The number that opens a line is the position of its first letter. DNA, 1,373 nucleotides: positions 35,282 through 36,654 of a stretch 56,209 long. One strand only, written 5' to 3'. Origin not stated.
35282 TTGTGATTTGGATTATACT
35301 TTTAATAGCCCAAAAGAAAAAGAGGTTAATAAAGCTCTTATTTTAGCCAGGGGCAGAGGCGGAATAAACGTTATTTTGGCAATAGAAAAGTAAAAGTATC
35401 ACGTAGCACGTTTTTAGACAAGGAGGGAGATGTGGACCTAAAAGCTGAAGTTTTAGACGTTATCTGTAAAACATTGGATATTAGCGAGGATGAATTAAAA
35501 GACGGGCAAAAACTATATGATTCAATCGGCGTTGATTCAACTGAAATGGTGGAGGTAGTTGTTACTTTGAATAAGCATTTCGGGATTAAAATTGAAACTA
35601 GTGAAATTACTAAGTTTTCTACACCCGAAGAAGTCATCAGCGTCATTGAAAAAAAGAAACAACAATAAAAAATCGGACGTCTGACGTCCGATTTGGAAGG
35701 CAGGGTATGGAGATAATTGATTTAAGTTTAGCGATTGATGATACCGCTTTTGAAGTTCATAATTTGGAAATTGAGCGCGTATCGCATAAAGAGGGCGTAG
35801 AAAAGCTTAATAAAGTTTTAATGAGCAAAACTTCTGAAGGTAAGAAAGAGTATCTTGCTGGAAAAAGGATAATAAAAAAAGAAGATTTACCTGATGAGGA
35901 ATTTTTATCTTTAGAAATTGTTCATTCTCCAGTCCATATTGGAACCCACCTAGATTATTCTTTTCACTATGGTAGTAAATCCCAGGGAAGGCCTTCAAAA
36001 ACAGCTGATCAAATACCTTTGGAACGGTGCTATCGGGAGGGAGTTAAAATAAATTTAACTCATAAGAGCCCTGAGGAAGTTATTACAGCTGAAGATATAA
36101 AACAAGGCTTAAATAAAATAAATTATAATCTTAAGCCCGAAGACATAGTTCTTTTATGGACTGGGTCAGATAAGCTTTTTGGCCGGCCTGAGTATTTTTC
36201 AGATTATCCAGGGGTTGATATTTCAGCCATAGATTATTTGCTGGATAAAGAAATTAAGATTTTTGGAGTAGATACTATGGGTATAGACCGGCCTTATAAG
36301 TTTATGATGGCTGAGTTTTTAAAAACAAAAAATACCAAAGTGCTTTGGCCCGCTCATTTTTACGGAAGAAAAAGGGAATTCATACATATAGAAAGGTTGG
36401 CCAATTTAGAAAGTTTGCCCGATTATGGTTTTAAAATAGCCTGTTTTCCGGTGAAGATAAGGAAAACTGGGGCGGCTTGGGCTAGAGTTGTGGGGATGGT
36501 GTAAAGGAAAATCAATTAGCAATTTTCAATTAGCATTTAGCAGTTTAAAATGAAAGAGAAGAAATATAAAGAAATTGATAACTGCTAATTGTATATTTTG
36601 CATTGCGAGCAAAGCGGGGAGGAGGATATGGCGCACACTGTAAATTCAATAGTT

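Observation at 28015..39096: Complete-looking type II (aromatic) polyketide synthase cluster with an oxygenase-free, unusual accessory set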

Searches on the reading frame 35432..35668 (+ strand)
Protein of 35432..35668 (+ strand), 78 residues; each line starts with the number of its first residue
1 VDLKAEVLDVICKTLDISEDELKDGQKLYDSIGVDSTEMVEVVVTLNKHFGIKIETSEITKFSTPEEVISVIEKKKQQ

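Call 3: search_protein_families(library=pfam, proteins=[window:35432-35668:+], max_evalue=0.01)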
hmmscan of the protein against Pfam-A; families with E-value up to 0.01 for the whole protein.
window:35432-35668:+ (78 aa): 2 families
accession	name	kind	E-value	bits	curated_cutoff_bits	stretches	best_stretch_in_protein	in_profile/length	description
PF00550.31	PP-binding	-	2.2e-11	44.3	20.8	1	6-70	2-65/67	Phosphopantetheine attachment site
PF23297.2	ACP_SdgA_C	-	0.00011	22.6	27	1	3-76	11-83/95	Highly reducing polyketide synthase sdgA, C-terminal ACP domain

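Call 5: search_protein_families(library=ncbifam, proteins=[window:35432-35668:+], max_evalue=0.001)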
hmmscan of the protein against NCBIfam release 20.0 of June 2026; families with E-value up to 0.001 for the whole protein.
window:35432-35668:+ (78 aa): 15 families
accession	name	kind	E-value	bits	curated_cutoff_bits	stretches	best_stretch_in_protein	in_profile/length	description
NF002148.0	PRK00982.1-2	subfamily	5.4e-12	45.4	71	1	3-76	5-78/79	acyl carrier protein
NF002150.0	PRK00982.1-4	subfamily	1e-10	41.7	66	1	6-76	9-79/80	acyl carrier protein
TIGR00517.1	acyl_carrier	equivalog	2.2e-09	37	70.45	1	5-76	6-77/77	acyl carrier protein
NF002149.0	PRK00982.1-3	equivalog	2.7e-09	36.8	106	1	3-76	4-77/78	acyl carrier protein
NF006031.0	PRK08172.1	equivalog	3.3e-09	37.3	76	1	1-75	3-77/82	acyl carrier protein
NF003757.0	PRK05350.1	equivalog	2.6e-08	33.9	65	1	5-75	9-79/83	acyl carrier protein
NF058660.1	cispen_ACP_AmcB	equivalog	2.6e-08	33.9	80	1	15-76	16-79/80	cispentacin biosynthesis acyl carrier protein AmcB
NF002151.0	PRK00982.1-5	equivalog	3e-08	33.7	92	1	3-76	4-77/78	acyl carrier protein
NF002147.0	PRK00982.1-1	equivalog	4.5e-08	32.8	84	1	5-77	10-82/83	acyl carrier protein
NF003464.0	PRK05087.1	equivalog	2.4e-07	30.7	68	1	1-75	1-77/78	D-alanine--poly(phosphoribitol) ligase subunit DltC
NF005079.0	PRK06508.1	equivalog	3.8e-07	30.4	83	1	6-60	7-61/93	acyl carrier protein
NF009104.0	PRK12449.1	equivalog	3.4e-06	26.9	70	1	12-76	15-79/80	acyl carrier protein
NF040636.1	AcpM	exception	1.7e-05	24.7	146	1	5-75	8-78/93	meromycolate extension acyl carrier protein AcpM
NF005480.0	PRK07081.1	equivalog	0.00013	21.8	72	1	14-61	14-60/83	acyl carrier protein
NF006617.0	PRK09184.1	subfamily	0.00019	21.4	70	1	3-57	14-72/96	phosphopantetheine-binding protein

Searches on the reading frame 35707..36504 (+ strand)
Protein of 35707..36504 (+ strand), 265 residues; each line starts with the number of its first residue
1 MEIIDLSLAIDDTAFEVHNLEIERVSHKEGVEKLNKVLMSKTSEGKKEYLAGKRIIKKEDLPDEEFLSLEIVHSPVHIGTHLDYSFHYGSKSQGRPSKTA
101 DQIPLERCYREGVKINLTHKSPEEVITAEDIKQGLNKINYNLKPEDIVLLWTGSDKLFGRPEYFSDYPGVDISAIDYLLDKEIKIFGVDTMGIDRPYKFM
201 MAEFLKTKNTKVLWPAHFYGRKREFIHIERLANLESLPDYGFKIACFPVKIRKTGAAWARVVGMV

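Call 3: search_protein_families(library=pfam, proteins=[window:35707-36504:+], max_evalue=0.01)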
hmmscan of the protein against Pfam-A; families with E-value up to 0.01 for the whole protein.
window:35707-36504:+ (265 aa): 1 family
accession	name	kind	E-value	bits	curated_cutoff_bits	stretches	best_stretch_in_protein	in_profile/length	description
PF04199.19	Cyclase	-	4e-28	98.9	23.1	1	4-195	1-142/142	Putative cyclase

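Call 5: search_protein_families(library=ncbifam, proteins=[window:35707-36504:+], max_evalue=0.001)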
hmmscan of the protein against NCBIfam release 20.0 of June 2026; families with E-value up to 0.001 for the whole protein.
window:35707-36504:+ (265 aa): 0 families

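Call 27: search_solved_structures(query=window:35707-36501:+, max_evalue=0.01)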
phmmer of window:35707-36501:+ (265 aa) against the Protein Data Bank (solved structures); distinct sequences matched with E-value up to 0.01: 5.
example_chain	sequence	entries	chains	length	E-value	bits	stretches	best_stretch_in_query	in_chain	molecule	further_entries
2b0a_A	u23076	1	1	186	4.1e-05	26.6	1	143-193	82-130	Hypothetical protein MJ0783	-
5nnb_A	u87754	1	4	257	4.2e-05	26.5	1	75-265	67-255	isatin hydrolase A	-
5nna_A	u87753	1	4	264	4.6e-05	26.4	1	75-265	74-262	isatin hydrolase A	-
8hmo_A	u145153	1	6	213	0.0007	22.5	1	75-196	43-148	Metal-dependent hydrolase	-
1r61_A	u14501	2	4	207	0.0046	19.8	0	72-197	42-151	metal-dependent hydrolase | Hydrolase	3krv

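Call 42: find_related_loci(query=A1, collection=genome_contigs, flank=10000)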
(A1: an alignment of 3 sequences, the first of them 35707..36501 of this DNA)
Query A1 (265 aa) in genome_contigs; peptide patterns used: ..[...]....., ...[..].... (x = any residue, [..] = any of these).
156 stretches matched a pattern; 55 encode a relative of the query (tblastn E <= 1e-3); 55 distinct loci.
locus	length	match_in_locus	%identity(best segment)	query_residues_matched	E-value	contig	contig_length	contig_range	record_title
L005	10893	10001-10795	81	1-265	1e-148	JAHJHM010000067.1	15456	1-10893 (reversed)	MAG: Candidatus Omnitrophota bacterium isolate Modern_marine_planktonic.mb.3 Modern_marine_plank.mb.3_k141_212266, whole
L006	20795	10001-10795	78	1-265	4e-143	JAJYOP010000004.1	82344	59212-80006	MAG: bacterium isolate DBS2-5.bin57 NODE_149_length_82344_cov_4.176618, whole genome shotgun sequence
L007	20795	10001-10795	78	1-265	4e-142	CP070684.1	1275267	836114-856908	MAG: Candidatus Omnitrophota bacterium isolate bin66 chromosome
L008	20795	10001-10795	77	1-265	5e-140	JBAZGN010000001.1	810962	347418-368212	MAG: Candidatus Omnitrophota bacterium isolate SO_2017_LW3_46 NODE_6_length_810962_cov_4.668257_LW162_2017, whole genome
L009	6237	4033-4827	78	1-265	3e-140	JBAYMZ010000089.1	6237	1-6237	MAG: Candidatus Omnitrophota bacterium isolate SO_2016_LW1_52 scaffold19376_LW64-88_2016, whole genome shotgun sequence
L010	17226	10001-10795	78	1-265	3e-139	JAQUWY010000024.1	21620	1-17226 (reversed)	MAG: Candidatus Omnitrophota bacterium isolate STD2_200 NODE_8820_length_21620_cov_5.666868_Sandtown_D2, whole genome sh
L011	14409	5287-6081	76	1-265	5e-139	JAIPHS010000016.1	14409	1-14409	MAG: Candidatus Omnitrophota bacterium isolate Tobar15.5-16.5m-G36 Tobar15-5-16-5m-C3028, whole genome shotgun sequence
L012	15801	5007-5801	76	1-265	2e-138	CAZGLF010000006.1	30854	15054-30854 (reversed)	MAG TPA_asm: uncultured Planctomycetia bacterium isolate SRP141376_co2_388 genome assembly, contig: NODE_3208_length_308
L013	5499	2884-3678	77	1-265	1e-138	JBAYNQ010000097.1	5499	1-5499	MAG: Candidatus Omnitrophota bacterium isolate SO_2016_LW1_69 scaffold24050_LW64-88_2016, whole genome shotgun sequence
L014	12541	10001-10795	75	1-265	8e-138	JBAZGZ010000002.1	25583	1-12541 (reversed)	MAG: Candidatus Omnitrophota bacterium isolate SO_2017_LW3_58 NODE_4861_length_25583_cov_1.057668_LW162_2017, whole geno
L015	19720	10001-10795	75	1-265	3e-137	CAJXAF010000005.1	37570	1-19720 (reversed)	TPA_asm: uncultured bacterium isolate ERR599062_bin.151_MetaBAT_v2.12.1_MAG genome assembly, contig: NODE_808_length_375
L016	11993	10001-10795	74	1-265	1e-136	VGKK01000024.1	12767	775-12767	MAG: Candidatus Omnitrophota bacterium isolate M_DeepCast_400m_m2_183 M_DeepCast_400m_m2_183_Ga0194112_10009013, whole g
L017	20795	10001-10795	73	1-265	1e-136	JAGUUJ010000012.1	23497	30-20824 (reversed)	MAG: Candidatus Omnitrophota bacterium isolate DeMMO5_9 c_000000006101, whole genome shotgun sequence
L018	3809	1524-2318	75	1-265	1e-139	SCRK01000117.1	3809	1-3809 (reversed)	MAG: bacterium isolate FW104_bin.10 FW104_bin.10-5186, whole genome shotgun sequence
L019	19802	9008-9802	74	1-265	5e-136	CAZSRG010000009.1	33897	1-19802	MAG TPA_asm: uncultured Planctomycetia bacterium isolate binchicken_co256_334 genome assembly, contig: NODE_1924_length_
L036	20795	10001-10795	71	1-265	2e-132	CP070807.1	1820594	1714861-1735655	MAG: Candidatus Omnitrophota bacterium isolate bin1292 chromosome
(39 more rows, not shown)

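Call 94: search_protein_families(library=pfam, proteins=[L007:3470-4351:+, L007:4799-5998:+, L007:6019-6654:+, L007:2388-3449:+, L036:4693-5706:+, L036:5855-6487:+, L036:12800-13948:+, L036:3520-4665:+, L036:1839-3506:+, L036:15680-16585:+], max_evalue=0.0001)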
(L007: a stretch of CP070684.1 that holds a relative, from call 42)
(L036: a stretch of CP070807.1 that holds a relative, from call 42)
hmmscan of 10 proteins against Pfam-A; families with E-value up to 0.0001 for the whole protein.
L007:3470-4351:+ (293 aa): 1 family
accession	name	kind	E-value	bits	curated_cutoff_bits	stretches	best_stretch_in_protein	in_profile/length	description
PF01501.26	Glyco_transf_8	-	7.2e-32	111.4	24.3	2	14-139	2-129/253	Glycosyl transferase family 8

L007:4799-5998:+ (399 aa): 4 families
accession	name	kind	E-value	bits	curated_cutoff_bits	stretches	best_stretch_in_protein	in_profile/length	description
PF00817.25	IMS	-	1.8e-53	180.9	23.2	1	11-161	1-148/148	impB/mucB/samB family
PF11799.13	IMS_C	-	2.3e-28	99.2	20.7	1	249-355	2-107/109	impB/mucB/samB family C-terminal domain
PF11798.14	IMS_HHH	-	1.1e-08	35.3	24.4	1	173-204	1-32/32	IMS family HHH motif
PF21999.2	IMS_HHH_1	-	3.7e-06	27.7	27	1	188-237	3-53/53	DNA polymerase-iota, thumb domain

L007:6019-6654:+ (211 aa): 1 family
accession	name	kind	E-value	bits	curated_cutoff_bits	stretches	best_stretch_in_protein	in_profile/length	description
PF00730.31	HhH-GPD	-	3e-24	85.9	26.2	1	34-150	1-87/108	HhH-GPD superfamily base excision DNA repair protein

L007:2388-3449:+ (353 aa): 3 families
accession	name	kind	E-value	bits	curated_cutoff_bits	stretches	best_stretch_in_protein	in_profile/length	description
PF07478.18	Dala_Dala_lig_C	-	1.7e-24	86.9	24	1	160-345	33-203/204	D-ala D-ala ligase C-terminus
PF02655.19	ATP-grasp_3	-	9.6e-08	32.7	23.2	1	127-316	1-155/160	ATP-grasp domain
PF13535.11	ATP-grasp_4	-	1.9e-06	28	27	0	163-220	2-69/160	ATP-grasp domain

L036:4693-5706:+ (337 aa): 7 families
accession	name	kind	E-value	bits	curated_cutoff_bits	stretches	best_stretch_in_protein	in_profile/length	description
PF13489.12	Methyltransf_23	-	1.7e-25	90.1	27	1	137-284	16-163/164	Methyltransferase domain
PF08241.18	Methyltransf_11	-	8e-12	46.1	21.2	1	149-237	2-95/95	Methyltransferase domain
PF08242.18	Methyltransf_12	-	1.9e-09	38.6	30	1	149-235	2-98/98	Methyltransferase domain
PF13649.12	Methyltransf_25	-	4.6e-09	37.3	27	1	147-233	1-97/97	Methyltransferase domain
PF13847.12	Methyltransf_31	-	1.1e-08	35.3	27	1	142-252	2-124/145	Methyltransferase domain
PF08003.17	Methyltransf_9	-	1.7e-06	27.7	23.8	1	139-281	111-261/315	Protein of unknown function (DUF1698)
PF07021.18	MetW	-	7.5e-06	26.1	21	1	146-228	16-101/193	Methionine biosynthesis protein MetW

L036:5855-6487:+ (210 aa): 1 family
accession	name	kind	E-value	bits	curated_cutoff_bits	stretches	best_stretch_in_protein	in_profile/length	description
PF08546.17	ApbA_C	-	1.7e-17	64.3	22.7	1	52-193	2-125/125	Ketopantoate reductase PanE/ApbA C terminal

L036:12800-13948:+ (382 aa): 4 families
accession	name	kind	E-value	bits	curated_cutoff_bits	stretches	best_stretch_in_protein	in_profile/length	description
PF00535.33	Glycos_transf_2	-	4e-21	76.1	23.3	1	6-121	1-114/168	Glycosyl transferase family 2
PF13641.12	Glyco_tranf_2_3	-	1.7e-18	67.9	27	1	5-238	3-221/230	Glycosyltransferase like family 2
PF13632.12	Glyco_trans_2_3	-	1.1e-10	42.1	27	1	150-330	44-194/198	Glycosyl transferase family group 2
PF10111.15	Glyco_tranf_2_2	-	1.6e-10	41.3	27.3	1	6-110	1-106/276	Glycosyltransferase like family 2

L036:3520-4665:+ (381 aa): 0 families

L036:1839-3506:+ (555 aa): 3 families
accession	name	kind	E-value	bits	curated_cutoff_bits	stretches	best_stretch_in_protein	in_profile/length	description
PF00733.27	Asn_synthase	-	2.5e-64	218.6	21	1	238-527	2-297/354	Asparagine synthase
PF13537.11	GATase_7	-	4.5e-35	120.8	25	1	48-166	2-123/123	Glutamine amidotransferase domain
PF13522.11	GATase_6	-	6.3e-31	107.5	27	1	32-160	1-130/130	Glutamine amidotransferase domain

L036:15680-16585:+ (301 aa): 1 family
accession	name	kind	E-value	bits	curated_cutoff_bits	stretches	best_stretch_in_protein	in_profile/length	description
PF01180.27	DHO_dh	-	6.6e-70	236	27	1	3-284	2-291/291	Dihydroorotate dehydrogenase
